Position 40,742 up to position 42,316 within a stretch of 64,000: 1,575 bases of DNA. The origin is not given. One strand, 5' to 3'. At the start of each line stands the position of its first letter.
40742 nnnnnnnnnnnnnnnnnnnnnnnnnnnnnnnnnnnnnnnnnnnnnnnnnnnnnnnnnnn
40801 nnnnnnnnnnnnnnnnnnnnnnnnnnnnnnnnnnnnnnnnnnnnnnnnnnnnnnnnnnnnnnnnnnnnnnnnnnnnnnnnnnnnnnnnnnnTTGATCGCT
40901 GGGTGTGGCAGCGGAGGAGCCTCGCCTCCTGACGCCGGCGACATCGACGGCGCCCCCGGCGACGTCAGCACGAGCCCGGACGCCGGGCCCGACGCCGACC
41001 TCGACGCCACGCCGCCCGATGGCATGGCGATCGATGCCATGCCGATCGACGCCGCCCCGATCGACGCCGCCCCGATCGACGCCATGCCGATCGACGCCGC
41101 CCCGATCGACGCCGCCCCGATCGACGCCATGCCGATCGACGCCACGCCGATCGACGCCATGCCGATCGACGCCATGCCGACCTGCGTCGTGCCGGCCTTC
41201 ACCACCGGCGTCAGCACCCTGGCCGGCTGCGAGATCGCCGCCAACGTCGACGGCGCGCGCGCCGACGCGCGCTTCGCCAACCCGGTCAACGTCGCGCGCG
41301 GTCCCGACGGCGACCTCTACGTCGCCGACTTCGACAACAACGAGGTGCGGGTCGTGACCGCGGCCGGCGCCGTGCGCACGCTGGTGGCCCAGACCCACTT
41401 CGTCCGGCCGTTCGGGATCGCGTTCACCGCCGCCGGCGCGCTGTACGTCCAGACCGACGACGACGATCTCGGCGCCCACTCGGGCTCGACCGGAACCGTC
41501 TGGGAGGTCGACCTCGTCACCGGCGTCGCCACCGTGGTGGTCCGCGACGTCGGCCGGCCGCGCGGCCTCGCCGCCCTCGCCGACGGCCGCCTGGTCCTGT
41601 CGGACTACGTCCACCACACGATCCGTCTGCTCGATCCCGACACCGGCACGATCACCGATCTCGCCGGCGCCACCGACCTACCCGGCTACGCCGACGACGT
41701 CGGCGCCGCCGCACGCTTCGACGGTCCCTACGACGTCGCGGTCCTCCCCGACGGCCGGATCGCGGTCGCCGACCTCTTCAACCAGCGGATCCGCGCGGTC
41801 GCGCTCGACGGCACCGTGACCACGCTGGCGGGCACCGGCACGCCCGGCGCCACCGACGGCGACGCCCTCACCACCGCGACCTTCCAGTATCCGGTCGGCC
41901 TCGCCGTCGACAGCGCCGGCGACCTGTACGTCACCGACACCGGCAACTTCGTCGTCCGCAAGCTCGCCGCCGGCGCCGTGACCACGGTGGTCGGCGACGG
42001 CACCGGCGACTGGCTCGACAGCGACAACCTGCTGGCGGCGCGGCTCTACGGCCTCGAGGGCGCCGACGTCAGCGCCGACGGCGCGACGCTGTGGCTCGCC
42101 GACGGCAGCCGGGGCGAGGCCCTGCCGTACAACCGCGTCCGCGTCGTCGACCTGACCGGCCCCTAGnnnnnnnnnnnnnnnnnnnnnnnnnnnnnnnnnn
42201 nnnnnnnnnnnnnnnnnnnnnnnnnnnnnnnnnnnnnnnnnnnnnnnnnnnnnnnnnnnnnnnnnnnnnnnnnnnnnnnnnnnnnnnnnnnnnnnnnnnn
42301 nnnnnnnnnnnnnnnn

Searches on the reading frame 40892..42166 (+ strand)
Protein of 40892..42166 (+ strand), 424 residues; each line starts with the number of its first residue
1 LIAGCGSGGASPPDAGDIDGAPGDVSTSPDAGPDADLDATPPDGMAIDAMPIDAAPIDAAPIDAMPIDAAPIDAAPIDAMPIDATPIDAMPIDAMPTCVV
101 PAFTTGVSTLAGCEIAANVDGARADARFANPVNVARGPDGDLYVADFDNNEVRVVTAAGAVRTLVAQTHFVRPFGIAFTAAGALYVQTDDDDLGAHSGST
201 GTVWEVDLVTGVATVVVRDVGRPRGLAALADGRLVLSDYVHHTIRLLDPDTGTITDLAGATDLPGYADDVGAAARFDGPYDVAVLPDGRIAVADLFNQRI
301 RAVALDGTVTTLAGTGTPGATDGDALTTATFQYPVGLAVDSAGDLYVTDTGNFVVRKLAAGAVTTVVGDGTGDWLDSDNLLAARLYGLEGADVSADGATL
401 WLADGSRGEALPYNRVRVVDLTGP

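Call 80: search_protein_families(library=pfam, proteins=[window:40892-42166:+], max_evalue=0.01)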
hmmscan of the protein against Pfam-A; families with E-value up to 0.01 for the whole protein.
window:40892-42166:+ (424 aa): 6 families
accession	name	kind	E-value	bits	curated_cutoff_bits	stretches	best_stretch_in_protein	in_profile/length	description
PF01436.27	NHL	-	5.7e-23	80.2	20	2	331-354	1-24/28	NHL repeat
PF25021.1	TEN_NHL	-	1.1e-13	51.3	27.1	1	117-166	19-66/357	Teneurin NHL domain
PF24684.1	Vgb_lyase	-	2.8e-08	33.4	50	1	125-195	51-122/290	Virginiamycin B lyase family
PF23500.1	DUF7133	-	5.2e-05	23.2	27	1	125-149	326-349/385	Domain of unknown function (DUF7133)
PF02095.21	Extensin_1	-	0.00067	20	105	1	51-95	35-79/171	Extensin-like protein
PF08450.18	SGL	-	0.0033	17.5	26.3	0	138-310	50-227/246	SMP-30/Gluconolactonase/LRE-like region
